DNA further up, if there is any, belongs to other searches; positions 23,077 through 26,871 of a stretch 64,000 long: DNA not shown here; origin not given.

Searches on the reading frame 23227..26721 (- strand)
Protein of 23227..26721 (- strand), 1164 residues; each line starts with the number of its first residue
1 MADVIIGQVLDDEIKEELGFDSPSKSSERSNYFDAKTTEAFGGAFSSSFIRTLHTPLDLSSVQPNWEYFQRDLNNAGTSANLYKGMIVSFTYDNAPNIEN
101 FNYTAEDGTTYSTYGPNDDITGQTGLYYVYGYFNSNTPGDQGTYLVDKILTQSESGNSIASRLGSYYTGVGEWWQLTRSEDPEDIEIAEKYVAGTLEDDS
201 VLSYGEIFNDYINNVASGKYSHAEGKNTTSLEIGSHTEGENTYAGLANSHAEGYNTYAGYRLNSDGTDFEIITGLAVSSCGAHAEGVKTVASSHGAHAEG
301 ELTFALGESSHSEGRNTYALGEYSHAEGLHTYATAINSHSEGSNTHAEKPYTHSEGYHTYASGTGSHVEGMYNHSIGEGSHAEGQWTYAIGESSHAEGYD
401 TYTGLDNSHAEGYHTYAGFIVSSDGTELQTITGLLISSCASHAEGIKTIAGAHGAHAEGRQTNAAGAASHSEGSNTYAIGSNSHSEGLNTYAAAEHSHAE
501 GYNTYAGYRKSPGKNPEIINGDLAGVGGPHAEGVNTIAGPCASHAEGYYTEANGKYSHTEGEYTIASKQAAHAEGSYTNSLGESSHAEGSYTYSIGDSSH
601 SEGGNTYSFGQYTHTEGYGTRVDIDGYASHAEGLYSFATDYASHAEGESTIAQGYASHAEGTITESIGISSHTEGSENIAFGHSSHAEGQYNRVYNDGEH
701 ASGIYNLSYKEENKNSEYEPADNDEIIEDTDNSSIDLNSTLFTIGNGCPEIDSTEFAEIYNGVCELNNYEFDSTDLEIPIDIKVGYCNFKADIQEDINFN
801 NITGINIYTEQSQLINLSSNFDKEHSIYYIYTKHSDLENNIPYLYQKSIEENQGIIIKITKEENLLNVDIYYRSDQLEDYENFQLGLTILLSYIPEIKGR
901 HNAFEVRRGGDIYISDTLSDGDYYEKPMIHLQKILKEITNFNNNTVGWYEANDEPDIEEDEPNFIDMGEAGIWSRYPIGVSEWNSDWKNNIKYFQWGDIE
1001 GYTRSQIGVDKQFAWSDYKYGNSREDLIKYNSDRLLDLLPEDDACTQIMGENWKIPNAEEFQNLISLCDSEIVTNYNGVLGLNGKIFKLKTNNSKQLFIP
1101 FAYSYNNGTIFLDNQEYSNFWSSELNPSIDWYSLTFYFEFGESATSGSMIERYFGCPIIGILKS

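Call 6: search_protein_families(library=pfam, proteins=[window:23227-26721:-], max_evalue=1)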
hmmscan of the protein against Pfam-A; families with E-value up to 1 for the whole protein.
window:23227-26721:- (1164 aa): 2 families
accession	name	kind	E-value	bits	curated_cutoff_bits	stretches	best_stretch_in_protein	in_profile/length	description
PF07603.17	Lcl_C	-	0.011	16.4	34.9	1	1048-1146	39-105/117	Lcl C-terminal domain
PF05658.19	YadA_head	-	0.037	14.9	25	0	645-662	1-18/27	YadA head domain repeat (2 copies)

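Call 7: search_protein_families(library=ncbifam, proteins=[window:23227-26721:-], max_evalue=1)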
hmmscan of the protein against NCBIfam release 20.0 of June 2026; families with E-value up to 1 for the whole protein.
window:23227-26721:- (1164 aa): 2 families
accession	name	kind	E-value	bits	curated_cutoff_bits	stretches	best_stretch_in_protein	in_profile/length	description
NF040983.1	BimA_second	exception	7.5e-08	31.6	600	3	611-689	167-247/381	trimeric autotransporter actin-nucleating factor BimA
TIGR02145.1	Fib_succ_major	domain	0.0017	19.1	41.65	1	1039-1139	59-152/176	FISUMP domain-containing protein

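Call 71: search_protein_families(library=phrogs, proteins=[window:23227-26721:-], max_evalue=0.001)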
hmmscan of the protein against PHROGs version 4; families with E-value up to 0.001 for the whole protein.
window:23227-26721:- (1164 aa): 2 families
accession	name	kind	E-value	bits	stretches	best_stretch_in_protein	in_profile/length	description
phrog_25468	-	unknown function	2.9e-68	232.1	6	535-621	84-170/528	-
phrog_14251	-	unknown function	1.4e-05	24.8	0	305-392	251-335/539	-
